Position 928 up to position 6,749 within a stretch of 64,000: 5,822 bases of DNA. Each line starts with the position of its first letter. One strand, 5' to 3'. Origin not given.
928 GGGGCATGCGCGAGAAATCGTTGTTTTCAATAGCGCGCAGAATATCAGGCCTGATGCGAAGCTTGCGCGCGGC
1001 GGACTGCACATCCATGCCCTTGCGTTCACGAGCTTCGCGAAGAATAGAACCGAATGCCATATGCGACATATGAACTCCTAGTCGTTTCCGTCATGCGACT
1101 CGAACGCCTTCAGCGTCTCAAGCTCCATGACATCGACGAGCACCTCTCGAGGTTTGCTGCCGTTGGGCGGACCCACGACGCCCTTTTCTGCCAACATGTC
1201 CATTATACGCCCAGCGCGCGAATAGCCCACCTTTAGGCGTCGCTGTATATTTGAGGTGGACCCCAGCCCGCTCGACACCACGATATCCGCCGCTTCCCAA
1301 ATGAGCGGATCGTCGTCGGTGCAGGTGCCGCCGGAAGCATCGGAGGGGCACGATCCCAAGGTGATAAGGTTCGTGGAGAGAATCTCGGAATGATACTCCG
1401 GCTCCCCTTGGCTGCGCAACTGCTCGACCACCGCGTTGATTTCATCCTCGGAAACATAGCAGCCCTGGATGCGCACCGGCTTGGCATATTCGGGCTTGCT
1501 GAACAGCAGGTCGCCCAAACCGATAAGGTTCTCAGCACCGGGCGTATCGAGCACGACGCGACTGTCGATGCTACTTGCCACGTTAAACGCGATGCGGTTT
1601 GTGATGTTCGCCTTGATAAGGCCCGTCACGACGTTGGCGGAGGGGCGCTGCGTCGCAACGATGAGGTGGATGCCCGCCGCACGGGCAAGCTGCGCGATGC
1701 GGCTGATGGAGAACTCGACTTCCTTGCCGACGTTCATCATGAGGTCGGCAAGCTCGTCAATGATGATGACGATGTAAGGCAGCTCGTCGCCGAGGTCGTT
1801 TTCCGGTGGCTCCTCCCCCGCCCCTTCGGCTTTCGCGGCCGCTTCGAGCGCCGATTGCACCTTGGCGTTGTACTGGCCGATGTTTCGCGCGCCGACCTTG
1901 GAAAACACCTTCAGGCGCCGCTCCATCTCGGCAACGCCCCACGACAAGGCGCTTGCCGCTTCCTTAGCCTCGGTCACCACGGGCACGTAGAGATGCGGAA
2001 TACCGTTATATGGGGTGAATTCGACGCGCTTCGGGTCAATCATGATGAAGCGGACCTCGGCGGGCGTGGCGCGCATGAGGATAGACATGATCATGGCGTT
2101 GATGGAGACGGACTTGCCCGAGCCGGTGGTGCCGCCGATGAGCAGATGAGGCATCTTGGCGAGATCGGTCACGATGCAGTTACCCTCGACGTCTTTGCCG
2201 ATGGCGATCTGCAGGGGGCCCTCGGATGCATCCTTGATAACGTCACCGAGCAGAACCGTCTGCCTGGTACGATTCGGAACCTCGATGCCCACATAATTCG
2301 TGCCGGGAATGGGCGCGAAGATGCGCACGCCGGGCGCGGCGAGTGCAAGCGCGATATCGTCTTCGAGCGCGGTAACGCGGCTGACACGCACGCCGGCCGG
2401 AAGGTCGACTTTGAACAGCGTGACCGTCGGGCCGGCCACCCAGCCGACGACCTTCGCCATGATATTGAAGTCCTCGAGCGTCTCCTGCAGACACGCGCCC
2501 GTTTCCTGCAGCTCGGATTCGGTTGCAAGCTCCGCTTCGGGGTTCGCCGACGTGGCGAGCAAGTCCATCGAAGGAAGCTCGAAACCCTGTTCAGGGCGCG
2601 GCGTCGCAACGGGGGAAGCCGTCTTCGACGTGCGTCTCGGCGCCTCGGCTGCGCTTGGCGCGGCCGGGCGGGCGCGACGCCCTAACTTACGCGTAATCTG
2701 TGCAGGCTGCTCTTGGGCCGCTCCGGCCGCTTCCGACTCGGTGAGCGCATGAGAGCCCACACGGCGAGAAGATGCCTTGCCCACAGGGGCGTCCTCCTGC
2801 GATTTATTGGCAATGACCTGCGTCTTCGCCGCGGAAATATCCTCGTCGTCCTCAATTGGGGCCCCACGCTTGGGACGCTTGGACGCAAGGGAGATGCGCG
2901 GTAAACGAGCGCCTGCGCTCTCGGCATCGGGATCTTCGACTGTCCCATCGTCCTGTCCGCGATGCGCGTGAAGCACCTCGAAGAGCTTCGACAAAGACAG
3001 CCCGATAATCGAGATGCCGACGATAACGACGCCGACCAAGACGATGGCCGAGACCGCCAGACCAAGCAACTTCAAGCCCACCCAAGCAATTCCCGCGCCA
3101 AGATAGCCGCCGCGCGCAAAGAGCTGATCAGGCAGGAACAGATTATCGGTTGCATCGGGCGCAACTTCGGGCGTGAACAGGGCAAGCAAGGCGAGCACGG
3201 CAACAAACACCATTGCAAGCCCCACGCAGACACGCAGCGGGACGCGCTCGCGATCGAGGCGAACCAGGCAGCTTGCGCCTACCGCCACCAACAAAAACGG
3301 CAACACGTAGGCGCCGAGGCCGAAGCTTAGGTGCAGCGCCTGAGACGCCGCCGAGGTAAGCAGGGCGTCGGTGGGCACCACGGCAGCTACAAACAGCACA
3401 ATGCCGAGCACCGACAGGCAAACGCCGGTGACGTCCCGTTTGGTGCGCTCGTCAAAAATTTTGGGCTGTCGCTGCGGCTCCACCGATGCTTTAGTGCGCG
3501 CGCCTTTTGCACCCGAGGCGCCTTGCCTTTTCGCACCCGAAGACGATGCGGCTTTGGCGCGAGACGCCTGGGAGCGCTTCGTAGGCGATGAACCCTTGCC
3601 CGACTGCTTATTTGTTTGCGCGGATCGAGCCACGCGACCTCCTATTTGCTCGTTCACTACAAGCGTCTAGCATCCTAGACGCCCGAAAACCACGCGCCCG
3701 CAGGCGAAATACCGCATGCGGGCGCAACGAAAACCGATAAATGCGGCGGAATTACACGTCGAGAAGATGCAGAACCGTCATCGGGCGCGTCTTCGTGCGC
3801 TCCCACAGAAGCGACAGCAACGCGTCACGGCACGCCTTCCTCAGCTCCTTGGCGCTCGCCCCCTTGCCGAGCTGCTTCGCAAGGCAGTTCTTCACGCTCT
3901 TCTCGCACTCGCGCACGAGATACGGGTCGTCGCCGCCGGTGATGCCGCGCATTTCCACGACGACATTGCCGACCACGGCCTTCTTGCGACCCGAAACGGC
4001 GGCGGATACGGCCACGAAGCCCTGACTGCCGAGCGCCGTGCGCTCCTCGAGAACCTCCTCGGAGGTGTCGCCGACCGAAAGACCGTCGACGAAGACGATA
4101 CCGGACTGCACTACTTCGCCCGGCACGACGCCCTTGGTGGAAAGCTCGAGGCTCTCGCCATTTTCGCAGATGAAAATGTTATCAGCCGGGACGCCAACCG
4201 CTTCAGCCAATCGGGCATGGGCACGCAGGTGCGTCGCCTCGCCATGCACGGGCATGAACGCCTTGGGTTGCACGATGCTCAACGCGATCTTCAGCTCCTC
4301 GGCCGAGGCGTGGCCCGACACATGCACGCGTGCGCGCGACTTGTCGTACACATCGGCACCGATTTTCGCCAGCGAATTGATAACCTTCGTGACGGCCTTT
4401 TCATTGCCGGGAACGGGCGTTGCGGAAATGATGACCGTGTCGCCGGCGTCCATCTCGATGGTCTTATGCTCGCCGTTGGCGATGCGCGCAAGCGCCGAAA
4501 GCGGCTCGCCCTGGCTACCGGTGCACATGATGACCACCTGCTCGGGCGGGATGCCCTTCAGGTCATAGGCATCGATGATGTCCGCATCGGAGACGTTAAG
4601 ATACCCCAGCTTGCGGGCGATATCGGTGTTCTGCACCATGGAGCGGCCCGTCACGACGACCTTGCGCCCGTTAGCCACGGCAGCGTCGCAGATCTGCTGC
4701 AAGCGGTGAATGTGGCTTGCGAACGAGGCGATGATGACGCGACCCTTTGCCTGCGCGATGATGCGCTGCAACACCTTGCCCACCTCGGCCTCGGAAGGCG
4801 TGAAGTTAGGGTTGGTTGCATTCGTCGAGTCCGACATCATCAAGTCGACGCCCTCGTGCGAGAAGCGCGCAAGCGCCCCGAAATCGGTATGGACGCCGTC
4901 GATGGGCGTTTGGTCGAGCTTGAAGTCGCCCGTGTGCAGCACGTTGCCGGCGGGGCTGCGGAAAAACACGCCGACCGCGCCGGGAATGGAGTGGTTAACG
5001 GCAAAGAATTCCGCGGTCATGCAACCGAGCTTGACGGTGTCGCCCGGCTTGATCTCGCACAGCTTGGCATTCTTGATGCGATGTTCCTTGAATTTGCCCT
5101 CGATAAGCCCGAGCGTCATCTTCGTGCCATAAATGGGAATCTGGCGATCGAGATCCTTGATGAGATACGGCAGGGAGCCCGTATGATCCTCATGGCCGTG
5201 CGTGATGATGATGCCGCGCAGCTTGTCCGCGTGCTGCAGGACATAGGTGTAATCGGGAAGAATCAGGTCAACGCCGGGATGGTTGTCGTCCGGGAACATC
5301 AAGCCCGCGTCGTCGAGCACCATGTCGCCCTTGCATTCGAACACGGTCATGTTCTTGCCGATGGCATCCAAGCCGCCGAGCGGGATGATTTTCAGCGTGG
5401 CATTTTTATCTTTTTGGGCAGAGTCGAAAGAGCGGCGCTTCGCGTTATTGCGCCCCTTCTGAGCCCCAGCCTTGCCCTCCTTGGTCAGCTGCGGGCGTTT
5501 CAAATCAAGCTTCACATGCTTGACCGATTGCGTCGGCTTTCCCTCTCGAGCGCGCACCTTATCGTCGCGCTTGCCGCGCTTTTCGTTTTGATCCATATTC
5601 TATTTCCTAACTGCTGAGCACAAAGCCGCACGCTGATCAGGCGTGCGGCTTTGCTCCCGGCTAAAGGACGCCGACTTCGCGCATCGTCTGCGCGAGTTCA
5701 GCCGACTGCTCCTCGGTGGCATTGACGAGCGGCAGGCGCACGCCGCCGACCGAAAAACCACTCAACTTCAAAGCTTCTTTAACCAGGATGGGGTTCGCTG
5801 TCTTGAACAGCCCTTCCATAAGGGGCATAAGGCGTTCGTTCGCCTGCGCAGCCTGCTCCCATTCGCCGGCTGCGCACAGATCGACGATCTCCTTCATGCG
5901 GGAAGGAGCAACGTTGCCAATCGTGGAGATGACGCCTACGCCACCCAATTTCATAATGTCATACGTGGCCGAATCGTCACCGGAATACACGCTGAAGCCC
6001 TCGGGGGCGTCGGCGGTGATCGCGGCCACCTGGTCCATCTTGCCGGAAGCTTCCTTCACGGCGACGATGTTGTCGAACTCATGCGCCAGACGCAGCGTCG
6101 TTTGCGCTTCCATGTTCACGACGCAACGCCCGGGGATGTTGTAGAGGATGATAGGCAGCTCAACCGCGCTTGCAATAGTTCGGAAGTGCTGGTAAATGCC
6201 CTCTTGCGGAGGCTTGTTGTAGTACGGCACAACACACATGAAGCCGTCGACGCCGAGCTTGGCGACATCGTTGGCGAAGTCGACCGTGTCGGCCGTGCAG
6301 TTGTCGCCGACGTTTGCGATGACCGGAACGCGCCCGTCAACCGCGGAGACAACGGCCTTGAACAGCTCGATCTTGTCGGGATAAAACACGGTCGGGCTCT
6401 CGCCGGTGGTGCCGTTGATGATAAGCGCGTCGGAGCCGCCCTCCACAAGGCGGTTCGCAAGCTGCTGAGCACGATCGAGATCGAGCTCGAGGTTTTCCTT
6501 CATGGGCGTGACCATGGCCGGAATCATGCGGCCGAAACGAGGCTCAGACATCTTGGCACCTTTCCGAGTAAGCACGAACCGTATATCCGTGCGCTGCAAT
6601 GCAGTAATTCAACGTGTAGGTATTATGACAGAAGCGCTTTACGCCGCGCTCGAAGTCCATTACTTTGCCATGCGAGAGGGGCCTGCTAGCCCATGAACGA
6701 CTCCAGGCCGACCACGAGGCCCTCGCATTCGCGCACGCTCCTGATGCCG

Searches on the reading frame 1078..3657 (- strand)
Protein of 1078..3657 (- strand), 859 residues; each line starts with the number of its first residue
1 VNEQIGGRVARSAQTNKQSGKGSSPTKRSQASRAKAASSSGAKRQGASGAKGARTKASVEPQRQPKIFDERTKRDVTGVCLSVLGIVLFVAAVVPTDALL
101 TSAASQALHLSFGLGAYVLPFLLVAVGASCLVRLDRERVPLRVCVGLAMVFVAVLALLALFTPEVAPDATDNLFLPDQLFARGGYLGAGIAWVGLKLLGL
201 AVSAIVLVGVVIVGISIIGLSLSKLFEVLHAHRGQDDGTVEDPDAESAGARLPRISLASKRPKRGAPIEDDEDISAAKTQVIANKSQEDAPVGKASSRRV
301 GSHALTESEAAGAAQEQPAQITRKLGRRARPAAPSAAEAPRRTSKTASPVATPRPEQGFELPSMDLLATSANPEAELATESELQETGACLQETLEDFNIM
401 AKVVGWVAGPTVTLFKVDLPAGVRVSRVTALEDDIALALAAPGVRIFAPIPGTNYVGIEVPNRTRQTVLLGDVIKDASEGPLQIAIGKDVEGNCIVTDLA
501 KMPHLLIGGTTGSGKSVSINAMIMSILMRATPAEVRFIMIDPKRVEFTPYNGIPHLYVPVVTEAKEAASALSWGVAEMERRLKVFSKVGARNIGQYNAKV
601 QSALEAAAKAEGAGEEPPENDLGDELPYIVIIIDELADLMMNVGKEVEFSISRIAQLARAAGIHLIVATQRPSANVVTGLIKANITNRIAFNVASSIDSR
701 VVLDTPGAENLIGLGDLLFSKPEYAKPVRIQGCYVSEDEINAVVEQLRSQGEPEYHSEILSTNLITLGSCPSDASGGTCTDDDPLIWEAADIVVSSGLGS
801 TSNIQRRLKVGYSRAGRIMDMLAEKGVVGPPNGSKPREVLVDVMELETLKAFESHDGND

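Call 89: search_protein_families(library=pfam, proteins=[window:1078-3657:-], max_evalue=1e-8)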
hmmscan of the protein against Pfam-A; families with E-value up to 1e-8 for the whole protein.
window:1078-3657:- (859 aa): 3 families
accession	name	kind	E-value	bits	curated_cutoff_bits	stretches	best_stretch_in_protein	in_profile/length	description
PF01580.24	FtsK_SpoIIIE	-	6.7e-63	212.5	24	1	478-673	14-220/221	FtsK/SpoIIIE family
PF17854.6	FtsK_alpha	-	1.5e-29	102.6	22.9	1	361-462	1-101/101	FtsK alpha domain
PF09397.16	FtsK_gamma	-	6.6e-25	87.1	30.6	1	781-841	2-62/63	Ftsk gamma domain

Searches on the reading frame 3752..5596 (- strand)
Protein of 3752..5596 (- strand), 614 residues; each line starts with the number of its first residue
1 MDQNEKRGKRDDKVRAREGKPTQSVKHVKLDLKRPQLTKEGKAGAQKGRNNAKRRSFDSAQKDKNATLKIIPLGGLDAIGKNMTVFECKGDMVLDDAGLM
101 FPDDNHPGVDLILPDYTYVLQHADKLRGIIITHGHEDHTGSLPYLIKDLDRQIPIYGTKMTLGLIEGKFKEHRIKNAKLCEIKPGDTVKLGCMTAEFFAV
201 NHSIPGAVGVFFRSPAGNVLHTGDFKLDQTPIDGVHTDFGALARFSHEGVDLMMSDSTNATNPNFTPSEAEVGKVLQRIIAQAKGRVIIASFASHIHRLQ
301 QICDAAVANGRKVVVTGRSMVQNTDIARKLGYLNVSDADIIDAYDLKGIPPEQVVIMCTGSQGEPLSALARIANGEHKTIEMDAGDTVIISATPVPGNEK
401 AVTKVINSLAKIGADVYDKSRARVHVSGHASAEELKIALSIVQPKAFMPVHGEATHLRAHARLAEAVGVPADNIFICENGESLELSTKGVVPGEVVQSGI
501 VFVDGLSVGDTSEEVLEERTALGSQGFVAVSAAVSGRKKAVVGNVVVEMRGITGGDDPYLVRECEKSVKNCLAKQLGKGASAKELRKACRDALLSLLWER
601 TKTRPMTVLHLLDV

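Call 89: search_protein_families(library=pfam, proteins=[window:3752-5596:-], max_evalue=1e-8)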
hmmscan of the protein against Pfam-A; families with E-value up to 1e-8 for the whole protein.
window:3752-5596:- (614 aa): 4 families
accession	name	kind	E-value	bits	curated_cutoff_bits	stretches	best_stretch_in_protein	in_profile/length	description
PF22505.1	RNase_J_b_CASP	-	5e-52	175.4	27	1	284-409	1-126/126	Ribonuclease J, beta-CASP domain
PF12706.13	Lactamase_B_2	-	1.7e-13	51.1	27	1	120-259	25-166/200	Beta-lactamase superfamily domain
PF07521.17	RMMBL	-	2.1e-11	44.1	21.6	1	423-471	10-60/63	Zn-dependent metallo-hydrolase RNA specificity domain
PF17770.6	RNase_J_C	-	7.9e-10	40.1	23.8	1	515-611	1-99/102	Ribonuclease J C-terminal domain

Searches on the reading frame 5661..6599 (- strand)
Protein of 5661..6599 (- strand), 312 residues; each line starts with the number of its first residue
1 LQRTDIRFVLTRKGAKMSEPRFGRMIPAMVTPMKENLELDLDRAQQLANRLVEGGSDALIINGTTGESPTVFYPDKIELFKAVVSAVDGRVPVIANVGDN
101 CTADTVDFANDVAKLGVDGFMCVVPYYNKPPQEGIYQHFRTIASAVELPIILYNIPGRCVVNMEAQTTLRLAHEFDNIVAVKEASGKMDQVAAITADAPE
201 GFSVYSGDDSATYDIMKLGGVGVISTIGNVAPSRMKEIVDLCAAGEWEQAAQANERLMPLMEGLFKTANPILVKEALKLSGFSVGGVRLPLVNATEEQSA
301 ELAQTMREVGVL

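Call 89: search_protein_families(library=pfam, proteins=[window:5661-6599:-], max_evalue=1e-8)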
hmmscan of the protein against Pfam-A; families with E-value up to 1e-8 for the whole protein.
window:5661-6599:- (312 aa): 1 family
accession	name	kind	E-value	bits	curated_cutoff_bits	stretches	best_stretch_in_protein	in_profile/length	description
PF00701.28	DHDPS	-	5.4e-91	304.8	22.1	1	22-307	2-287/289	Dihydrodipicolinate synthetase family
